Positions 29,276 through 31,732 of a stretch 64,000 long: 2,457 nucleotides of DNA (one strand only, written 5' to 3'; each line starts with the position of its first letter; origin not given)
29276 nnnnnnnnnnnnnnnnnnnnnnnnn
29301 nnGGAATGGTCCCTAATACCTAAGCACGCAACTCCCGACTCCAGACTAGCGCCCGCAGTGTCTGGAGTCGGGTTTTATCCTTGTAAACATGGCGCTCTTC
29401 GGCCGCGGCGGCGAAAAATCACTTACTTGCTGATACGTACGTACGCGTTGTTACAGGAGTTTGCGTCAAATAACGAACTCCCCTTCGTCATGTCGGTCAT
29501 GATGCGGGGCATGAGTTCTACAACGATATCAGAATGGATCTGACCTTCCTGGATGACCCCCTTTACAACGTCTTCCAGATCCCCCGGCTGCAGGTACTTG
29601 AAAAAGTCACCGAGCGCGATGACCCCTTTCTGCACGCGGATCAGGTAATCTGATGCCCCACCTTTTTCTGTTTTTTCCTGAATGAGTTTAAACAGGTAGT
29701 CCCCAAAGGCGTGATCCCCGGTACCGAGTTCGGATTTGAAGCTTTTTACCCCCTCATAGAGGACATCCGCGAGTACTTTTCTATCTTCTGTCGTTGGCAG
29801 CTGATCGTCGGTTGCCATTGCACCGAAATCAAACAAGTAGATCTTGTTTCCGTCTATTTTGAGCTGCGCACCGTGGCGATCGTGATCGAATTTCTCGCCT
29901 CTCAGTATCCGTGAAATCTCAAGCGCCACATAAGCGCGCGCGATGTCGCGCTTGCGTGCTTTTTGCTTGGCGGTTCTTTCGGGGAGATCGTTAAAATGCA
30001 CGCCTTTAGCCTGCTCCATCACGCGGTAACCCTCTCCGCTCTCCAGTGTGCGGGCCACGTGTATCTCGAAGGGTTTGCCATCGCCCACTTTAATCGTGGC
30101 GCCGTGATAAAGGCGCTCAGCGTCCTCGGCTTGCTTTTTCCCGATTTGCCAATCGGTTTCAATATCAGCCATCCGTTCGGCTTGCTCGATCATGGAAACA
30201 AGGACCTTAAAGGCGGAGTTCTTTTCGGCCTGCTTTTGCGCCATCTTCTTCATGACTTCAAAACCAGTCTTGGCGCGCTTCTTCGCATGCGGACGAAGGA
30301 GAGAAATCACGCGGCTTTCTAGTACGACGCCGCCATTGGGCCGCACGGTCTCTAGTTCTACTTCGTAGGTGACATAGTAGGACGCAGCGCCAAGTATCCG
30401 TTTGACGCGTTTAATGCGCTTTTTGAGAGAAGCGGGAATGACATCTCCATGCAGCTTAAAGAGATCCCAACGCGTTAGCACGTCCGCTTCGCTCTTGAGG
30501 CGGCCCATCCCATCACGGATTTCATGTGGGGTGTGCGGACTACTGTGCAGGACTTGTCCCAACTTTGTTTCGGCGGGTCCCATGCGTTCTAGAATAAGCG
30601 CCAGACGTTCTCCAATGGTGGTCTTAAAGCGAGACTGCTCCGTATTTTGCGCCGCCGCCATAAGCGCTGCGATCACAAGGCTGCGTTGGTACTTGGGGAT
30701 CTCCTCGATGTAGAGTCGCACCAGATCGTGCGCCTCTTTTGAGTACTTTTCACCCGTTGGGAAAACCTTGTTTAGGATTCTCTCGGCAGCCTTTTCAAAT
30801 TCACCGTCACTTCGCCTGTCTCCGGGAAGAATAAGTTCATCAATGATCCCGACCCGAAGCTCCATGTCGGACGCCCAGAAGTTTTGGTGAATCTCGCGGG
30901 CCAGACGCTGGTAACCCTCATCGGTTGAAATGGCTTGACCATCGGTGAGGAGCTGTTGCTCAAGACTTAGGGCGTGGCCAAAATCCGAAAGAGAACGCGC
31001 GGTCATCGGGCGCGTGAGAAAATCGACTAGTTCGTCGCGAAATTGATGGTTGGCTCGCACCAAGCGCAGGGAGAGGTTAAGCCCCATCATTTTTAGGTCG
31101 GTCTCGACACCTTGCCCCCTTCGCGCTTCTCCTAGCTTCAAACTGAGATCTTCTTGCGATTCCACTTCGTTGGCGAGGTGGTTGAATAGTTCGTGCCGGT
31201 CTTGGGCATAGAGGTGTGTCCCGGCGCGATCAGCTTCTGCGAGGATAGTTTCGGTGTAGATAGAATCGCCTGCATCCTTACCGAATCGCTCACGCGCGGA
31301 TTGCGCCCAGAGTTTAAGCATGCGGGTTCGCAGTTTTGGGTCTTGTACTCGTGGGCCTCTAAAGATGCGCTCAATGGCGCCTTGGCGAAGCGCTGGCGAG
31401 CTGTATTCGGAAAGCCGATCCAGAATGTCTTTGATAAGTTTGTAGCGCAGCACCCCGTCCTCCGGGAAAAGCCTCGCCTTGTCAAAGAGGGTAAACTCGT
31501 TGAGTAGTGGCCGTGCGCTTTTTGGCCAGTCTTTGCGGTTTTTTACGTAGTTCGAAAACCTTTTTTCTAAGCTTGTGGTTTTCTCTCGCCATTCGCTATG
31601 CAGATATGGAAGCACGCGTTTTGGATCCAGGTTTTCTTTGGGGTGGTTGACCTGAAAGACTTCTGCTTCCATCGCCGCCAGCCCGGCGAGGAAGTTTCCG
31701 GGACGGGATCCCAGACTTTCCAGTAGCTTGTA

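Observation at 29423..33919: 1498-aa signal-anchored protein combining a degenerate M48-like peptidase segment with a C-terminal ABC1/UbiB-type kinase domain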

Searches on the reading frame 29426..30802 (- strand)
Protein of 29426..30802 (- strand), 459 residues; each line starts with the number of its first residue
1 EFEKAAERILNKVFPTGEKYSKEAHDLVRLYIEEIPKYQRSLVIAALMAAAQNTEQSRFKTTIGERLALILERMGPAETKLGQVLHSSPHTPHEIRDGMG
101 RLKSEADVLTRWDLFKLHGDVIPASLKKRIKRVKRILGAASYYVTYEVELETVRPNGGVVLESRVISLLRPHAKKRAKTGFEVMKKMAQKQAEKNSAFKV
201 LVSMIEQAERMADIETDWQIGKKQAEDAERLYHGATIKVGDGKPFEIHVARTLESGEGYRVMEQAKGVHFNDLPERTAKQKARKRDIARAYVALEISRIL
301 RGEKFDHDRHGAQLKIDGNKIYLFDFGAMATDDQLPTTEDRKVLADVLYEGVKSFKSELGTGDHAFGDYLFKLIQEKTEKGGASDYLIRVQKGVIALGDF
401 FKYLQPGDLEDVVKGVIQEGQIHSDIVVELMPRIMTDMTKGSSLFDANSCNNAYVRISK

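Call 25: search_protein_families(library=pfam, proteins=[window:29426-30700:-], max_evalue=10)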
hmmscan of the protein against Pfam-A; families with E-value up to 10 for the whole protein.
window:29426-30700:- (425 aa): 2 families
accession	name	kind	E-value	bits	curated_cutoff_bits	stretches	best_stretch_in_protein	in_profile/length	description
PF03109.22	ABC1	-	1.4e-08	34.6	22.9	1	132-300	59-219/244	ABC1 atypical kinase-like domain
PF16947.10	Ferredoxin_N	-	0.19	12.3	25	1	174-200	12-38/65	N-terminal region of 4Fe-4S ferredoxin iron-sulfur binding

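Call 42: find_homologous_proteins(query=window:29426-30802:-, max_evalue=0.00001)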
Query window:29426-30802:- (459 aa): 4 proteins with E <= 0.00001 among 8000 candidates.
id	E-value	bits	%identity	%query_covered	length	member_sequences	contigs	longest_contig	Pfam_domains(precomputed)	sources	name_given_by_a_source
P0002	3.4e-259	878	94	90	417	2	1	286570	PF03109.23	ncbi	ncbi:MAG: AarF/UbiB family protein [Bdellovibrionota bacterium]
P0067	1.1e-65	241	32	92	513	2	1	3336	PF03109.23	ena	-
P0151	1.5e-23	102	36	46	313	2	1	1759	-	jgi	-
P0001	9.4e-7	47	89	8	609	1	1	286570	-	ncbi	ncbi:MAG: hypothetical protein R3B54_00885 [Bdellovibrionota bacterium]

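Call 56: search_dna_similar(query=window:29426-30802:-, collection=plasmids, mode=protein, max_evalue=0.00001, max_rows=20)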
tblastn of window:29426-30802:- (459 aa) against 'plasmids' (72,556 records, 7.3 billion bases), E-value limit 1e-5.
No match.

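Call 65: search_solved_structures(query=window:29426-30742:-, max_evalue=10, show_alignments=3)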
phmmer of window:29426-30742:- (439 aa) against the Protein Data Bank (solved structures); distinct sequences matched with E-value up to 10: 2.
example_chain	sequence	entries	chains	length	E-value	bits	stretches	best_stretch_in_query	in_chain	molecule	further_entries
9wem_A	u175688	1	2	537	0.086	15.3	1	346-421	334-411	aspartate--tRNA ligase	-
9m5m_A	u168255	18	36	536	0.086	15.3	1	346-421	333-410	aspartate--tRNA ligase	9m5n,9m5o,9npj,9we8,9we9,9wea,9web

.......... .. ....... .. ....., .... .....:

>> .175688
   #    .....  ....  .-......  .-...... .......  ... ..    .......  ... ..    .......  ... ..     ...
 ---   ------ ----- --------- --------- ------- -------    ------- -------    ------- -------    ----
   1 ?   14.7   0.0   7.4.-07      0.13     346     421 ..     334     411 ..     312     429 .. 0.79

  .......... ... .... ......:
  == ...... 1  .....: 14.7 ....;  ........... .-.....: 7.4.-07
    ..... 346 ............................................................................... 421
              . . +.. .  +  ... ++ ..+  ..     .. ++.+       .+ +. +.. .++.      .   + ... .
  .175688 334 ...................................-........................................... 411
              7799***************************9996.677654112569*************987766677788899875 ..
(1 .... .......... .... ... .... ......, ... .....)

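Call 68: search_solved_structures(query=A4, max_evalue=10, show_alignments=3)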
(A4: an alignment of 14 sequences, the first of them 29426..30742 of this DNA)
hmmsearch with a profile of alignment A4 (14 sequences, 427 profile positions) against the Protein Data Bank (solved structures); distinct sequences matched with E-value up to 10: 1.
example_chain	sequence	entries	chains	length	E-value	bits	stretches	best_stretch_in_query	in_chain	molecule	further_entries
4mca_A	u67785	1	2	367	0.62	12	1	148-190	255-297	Glycerol dehydrogenase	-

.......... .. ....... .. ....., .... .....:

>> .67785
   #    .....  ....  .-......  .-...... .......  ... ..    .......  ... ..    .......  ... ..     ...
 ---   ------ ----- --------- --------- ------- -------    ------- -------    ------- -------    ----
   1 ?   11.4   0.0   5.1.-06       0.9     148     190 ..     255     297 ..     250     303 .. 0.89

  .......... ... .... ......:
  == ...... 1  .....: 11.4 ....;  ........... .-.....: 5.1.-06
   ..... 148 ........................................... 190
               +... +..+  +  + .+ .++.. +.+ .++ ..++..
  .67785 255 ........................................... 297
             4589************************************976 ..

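Call 97: search_dna_similar(query=window:29426-30802:-, collection=phages, mode=protein, max_evalue=0.001, max_rows=10)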
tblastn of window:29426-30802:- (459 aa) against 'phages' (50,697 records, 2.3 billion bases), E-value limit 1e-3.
No match.

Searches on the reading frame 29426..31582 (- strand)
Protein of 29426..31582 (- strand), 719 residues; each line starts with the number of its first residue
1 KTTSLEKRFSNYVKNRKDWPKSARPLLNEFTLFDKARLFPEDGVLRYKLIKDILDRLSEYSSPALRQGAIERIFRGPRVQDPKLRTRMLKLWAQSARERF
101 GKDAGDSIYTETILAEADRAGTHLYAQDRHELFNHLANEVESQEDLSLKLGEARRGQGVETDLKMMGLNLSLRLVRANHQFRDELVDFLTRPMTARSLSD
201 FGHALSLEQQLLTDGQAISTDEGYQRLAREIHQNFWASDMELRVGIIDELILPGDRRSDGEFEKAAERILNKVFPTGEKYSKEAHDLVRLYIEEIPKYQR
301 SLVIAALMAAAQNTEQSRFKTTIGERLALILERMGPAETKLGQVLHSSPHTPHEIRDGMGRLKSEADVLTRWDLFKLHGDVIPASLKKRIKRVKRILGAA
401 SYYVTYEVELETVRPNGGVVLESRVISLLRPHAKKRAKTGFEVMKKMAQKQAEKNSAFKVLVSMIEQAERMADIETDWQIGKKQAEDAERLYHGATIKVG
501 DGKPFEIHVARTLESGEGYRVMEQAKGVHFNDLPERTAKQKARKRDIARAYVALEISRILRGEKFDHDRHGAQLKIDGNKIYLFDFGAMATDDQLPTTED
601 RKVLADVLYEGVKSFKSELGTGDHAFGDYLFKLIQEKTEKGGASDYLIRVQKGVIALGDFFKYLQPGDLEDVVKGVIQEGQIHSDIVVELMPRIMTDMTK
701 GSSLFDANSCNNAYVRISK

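Call 54: search_solved_structures(query=A2, max_evalue=0.01, show_alignments=3)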
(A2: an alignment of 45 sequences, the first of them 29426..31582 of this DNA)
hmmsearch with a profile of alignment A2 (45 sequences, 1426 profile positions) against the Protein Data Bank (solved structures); distinct sequences matched with E-value up to 0.01: 6.
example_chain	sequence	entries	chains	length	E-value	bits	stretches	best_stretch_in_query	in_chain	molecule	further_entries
3c37_A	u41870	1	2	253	8.7e-15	57.2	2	36-114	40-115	Peptidase, M48 family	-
6ait_A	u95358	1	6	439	9e-11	43.9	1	39-112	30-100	Beta-barrel assembly-enhancing protease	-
28jr_F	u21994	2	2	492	1.2e-10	43.4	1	39-112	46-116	Beta-barrel assembly-enhancing protease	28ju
28jq_F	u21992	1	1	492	1.2e-10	43.4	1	39-112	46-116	Beta-barrel assembly-enhancing protease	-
28jl_F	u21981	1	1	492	1.3e-10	43.4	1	39-112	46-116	Beta-barrel assembly-enhancing protease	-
6sar_A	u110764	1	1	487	2.7e-10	42.3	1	39-112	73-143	Beta-barrel assembly-enhancing protease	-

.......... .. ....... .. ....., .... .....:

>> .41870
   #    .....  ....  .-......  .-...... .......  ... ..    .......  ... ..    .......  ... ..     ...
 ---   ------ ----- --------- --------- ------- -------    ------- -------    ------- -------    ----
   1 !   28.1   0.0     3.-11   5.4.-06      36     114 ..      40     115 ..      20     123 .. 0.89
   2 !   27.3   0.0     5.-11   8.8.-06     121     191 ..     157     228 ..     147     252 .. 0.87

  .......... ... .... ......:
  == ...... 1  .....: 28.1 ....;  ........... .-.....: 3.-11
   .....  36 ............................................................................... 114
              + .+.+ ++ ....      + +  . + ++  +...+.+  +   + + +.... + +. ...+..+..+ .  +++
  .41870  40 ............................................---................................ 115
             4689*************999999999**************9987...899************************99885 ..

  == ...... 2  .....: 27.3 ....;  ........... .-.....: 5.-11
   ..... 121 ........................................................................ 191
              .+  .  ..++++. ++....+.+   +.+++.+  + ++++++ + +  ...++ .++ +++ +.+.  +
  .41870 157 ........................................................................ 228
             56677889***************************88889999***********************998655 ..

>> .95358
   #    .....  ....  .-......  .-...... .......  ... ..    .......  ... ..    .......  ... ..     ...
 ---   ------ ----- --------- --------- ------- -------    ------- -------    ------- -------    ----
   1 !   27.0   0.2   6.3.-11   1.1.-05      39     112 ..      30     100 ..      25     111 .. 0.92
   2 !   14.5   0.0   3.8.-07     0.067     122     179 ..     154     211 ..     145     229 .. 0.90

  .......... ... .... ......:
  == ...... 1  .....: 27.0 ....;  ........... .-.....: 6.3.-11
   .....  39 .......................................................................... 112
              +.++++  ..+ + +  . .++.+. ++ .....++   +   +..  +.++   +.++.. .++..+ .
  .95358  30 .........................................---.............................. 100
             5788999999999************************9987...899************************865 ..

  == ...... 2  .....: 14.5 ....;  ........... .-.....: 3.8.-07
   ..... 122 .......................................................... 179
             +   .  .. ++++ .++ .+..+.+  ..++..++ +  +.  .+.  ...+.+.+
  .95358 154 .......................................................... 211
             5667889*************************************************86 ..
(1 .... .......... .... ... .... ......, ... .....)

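Call 57: predict_structure(alignment_id=A2)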
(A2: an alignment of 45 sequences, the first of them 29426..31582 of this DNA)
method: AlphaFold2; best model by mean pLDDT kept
length: 719 residues; sequences in the alignment: 45
mean_pLDDT: 87.6   pTM: 0.86
mean pLDDT of the five models: 87.6, 86.7, 86.3, 84.8, 84.3
residues with pLDDT >= 90: 418; 70-90: 232; 50-70: 59; < 50: 10
segments of 3 or more residues with pLDDT < 50: 620-624, 707-710
pLDDT, mean of each block of 10 residues (from residue 1): 75 92 96 91 89 96 97 92 94 98 97 96 88 96 97 69 64 77 88 91 88 71 86 88 84 70 87 90 93 90 90 80 92 93 88 88 82 96 96 93 95 94 97 94 95 89 94 94 96 94 94 96 96 96 95 93 92 95 95 91 87 66 57 73 79 86 82 82 88 73 51 73
secondary structure, 60 per line:
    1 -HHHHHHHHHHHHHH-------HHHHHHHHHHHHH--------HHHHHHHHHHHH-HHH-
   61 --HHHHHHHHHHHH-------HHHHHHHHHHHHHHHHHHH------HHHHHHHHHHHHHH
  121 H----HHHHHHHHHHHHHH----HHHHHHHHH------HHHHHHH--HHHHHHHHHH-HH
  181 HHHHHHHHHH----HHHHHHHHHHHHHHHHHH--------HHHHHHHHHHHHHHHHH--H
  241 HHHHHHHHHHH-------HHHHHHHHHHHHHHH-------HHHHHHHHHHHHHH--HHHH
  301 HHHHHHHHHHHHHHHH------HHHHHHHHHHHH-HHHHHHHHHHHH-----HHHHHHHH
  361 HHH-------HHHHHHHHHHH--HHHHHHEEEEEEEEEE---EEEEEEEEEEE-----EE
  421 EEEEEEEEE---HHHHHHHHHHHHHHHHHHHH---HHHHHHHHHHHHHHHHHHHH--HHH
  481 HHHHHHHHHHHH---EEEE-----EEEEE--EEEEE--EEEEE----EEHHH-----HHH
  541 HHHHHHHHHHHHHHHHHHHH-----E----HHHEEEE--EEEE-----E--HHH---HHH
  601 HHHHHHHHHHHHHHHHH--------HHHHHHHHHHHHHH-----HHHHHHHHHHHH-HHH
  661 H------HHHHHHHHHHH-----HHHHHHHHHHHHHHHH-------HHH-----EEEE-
elements in order (helices of 4 or more, strands of 3 or more residues): H2-15 H23-35 H44-55 H63-74 H82-100 H107-121 H126-139 H144-152 H159-165 H168-177 H179-190 H195-212 H221-237 H240-251 H259-273 H281-294 H297-316 H323-334 H336-347 H353-363 H371-381 H384-389 E390-399 E403-413 E419-429 H433-452 H456-475 H478-492 E496-499 E505-509 E512-516 E519-523 H538-560 E574-577 E580-583 H598-617 H626-639 H645-656 H658-661 H668-678 H684-699 E715-718

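Call 62: fold_search(model_id=the predicted structure, library=pdb)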
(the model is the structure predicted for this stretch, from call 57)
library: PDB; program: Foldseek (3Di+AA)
matches with E <= 10: 924; with E <= 0.001: 4
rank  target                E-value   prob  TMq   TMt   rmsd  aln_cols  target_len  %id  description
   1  5i35                  1.2e-06  1.00  0.32  0.56   5.8       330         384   15  Structure of the Human mitochondrial kinase COQ8A R611K with AMPPNP (Cerebellar Ataxia and Ubiquinone Deficiency Through (released 2016-08-17)
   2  7cz2                  2.9e-06  1.00  0.27  0.56   8.3       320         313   12  The complex structure of MSMEG_1954-ADP from Mycobacterium smegmatis (released 2021-12-08)
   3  7udq_B                9.8e-06  1.00  0.36  0.64   7.4       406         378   14  Crystal structure of COQ8A-CA157 inhibitor complex in space group P1 (released 2023-01-18)
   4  7ju5_A                8.3e-04  1.00  0.18  0.36  12.1       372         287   11  Structure of RET protein tyrosine kinase in complex with pralsetinib (released 2020-11-11)
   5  6agx_B                1.0e-03  1.00  0.18  0.36  12.7       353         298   13  The cocrystal structure of FGFR2 bound with compound 14 harboring 5H-pyrrolo[2,3-b]pyrazine scaffold (released 2019-08-21)
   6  8zdc_p                1.4e-03  1.00  0.18  0.31  11.3       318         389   11  Cryo-EM structure of the human ubiquitylated pre-40S ribosome with RIOK3 (released 2025-02-12)
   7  4j95_D                1.4e-03  1.00  0.17  0.37  12.6       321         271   11  Crystal Structure of FGF Receptor 2 (FGFR2) Kinase Domain Harboring the Pathogenic K659N Mutation Responsible for an U (released 2013-08-07)
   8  1zar                  1.9e-03  1.00  0.18  0.42  15.2       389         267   11  Crystal Structure of A.fulgidus Rio2 Kinase Complexed With ADP and Manganese Ions (released 2005-06-21)
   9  5amn                  1.9e-03  1.00  0.18  0.38  11.8       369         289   12  The Discovery of 2-Substituted Phenol Quinazolines as Potent and Selective RET Kinase Inhibitors (released 2016-02-17)
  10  5u94                  1.9e-03  1.00  0.17  0.40  13.9       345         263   16  Crystal structure of the Mycobacterium tuberculosis PASTA kinase PknB in complex with the potential theraputic kinase in (released 2017-12-20)
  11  6zxg_z                2.0e-03  1.00  0.18  0.33  21.8       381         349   12  Cryo-EM structure of a late human pre-40S ribosomal subunit - State H1 (released 2020-12-02)
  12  8zdb_p                2.2e-03  1.00  0.18  0.34  25.8       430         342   11  Cryo-EM structure of the human ubiquitylated 40S ribosome with RIOK3 (released 2025-02-12)
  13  7du8_B                2.3e-03  1.00  0.19  0.40  11.7       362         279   12  Crystal structure of human Proto-oncogene tyrosine-protein kinase receptor Ret in complex with Selpercatinib (released 2022-02-02)
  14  4j99_B                2.3e-03  1.00  0.18  0.38  12.6       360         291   12  Crystal Structure of FGF Receptor 2 (FGFR2) Kinase Domain Harboring the Gain-of-Function K659T Mutation. (released 2013-08-07)
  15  1o6y                  2.6e-03  1.00  0.18  0.41  13.4       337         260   17  Catalytic domain of PknB kinase from Mycobacterium tuberculosis (released 2003-01-30)
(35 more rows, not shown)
